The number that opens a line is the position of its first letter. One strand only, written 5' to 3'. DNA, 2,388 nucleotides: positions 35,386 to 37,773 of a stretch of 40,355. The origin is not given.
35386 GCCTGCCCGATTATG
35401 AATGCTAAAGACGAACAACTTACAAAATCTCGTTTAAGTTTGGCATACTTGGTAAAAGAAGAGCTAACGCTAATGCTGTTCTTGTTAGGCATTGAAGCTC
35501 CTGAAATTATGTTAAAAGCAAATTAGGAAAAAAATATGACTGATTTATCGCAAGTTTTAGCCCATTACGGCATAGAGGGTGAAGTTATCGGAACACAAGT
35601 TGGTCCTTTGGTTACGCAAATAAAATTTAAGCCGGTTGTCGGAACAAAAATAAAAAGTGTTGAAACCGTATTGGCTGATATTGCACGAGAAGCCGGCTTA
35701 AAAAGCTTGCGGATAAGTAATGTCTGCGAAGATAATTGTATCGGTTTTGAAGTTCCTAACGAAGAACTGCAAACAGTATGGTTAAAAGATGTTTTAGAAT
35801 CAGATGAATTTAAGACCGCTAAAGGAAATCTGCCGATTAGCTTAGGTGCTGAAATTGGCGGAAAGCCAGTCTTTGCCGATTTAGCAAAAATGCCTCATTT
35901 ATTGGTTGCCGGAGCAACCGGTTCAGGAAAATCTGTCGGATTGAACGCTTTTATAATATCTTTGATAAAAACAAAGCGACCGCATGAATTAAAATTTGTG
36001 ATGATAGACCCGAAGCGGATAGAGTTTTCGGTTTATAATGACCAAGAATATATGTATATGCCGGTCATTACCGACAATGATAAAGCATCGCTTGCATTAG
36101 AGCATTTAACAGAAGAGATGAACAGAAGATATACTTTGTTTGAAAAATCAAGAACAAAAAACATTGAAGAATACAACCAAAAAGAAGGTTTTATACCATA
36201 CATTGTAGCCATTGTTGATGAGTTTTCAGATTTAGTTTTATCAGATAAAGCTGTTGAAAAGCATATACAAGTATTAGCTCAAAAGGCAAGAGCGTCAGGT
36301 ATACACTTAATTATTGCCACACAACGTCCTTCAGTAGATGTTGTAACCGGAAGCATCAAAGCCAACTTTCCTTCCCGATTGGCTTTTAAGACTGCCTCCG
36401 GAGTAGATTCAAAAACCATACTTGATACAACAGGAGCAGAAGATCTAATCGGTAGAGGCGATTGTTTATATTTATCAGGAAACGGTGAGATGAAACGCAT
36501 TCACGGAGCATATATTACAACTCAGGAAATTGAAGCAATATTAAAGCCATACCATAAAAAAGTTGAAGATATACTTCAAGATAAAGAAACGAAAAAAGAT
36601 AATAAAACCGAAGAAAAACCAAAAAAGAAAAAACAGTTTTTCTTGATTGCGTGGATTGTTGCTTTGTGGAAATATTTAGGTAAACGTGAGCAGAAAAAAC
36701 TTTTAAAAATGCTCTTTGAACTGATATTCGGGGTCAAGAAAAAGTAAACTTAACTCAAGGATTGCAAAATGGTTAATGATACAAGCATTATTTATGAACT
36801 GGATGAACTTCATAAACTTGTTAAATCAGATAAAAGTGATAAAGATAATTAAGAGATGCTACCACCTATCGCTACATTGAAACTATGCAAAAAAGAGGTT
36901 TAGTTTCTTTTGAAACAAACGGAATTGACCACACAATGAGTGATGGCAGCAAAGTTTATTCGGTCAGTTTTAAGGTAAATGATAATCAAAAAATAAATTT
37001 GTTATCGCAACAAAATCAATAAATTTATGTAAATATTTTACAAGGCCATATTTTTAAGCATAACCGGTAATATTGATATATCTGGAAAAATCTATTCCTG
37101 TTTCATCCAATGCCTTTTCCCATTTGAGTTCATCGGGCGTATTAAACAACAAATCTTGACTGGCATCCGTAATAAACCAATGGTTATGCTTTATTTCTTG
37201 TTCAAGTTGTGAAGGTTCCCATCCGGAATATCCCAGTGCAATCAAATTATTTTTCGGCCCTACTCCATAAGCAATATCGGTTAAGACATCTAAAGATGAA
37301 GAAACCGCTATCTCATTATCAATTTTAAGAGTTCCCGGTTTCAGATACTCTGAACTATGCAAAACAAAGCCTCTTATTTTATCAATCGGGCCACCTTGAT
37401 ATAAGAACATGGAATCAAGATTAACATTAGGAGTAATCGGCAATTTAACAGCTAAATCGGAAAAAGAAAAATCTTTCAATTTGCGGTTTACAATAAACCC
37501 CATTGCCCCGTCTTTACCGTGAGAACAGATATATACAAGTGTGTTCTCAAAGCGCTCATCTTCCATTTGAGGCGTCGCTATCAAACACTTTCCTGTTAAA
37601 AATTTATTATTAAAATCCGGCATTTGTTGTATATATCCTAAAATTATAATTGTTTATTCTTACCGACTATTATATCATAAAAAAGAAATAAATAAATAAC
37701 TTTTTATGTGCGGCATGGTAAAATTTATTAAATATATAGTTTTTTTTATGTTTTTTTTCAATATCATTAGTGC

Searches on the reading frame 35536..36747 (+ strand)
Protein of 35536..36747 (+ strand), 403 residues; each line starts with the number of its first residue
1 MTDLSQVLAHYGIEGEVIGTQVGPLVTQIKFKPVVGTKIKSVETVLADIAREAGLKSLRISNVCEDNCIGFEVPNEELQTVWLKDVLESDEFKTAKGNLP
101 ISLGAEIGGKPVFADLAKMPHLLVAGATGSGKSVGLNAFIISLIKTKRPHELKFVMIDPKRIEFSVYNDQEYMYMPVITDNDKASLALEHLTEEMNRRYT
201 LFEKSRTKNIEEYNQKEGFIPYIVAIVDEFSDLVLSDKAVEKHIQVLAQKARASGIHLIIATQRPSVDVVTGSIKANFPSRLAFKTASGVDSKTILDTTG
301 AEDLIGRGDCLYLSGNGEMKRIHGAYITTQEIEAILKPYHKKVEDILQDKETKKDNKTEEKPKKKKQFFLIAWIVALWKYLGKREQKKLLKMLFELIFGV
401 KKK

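Call 95: search_protein_families(library=pfam, proteins=[window:35536-36747:+], max_evalue=0.0001)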
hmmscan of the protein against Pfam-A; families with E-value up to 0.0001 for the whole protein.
window:35536-36747:+ (403 aa): 3 families
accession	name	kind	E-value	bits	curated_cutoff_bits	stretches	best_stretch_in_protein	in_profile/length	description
PF01580.24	FtsK_SpoIIIE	-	2e-55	188.1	24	1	83-267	2-221/221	FtsK/SpoIIIE family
PF17854.6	FtsK_alpha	-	5.3e-14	52.7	22.9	1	3-75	28-101/101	FtsK alpha domain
PF20703.3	nSTAND1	-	5.3e-05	23.5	27.1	1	113-262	27-159/379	Novel STAND NTPase 1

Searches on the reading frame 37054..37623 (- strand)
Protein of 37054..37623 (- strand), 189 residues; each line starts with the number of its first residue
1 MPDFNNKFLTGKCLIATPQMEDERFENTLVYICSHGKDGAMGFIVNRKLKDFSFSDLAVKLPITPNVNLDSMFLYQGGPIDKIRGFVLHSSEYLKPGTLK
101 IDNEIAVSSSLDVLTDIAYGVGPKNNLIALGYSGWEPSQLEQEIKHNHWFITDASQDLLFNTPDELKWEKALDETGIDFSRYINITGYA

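Call 95: search_protein_families(library=pfam, proteins=[window:37054-37623:-], max_evalue=0.0001)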
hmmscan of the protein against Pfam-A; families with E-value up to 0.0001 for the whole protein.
window:37054-37623:- (189 aa): 1 family
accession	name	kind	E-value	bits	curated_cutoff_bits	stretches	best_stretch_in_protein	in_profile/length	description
PF02622.21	DUF179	-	1.3e-44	152.4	27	1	18-176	1-157/157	AlgH-like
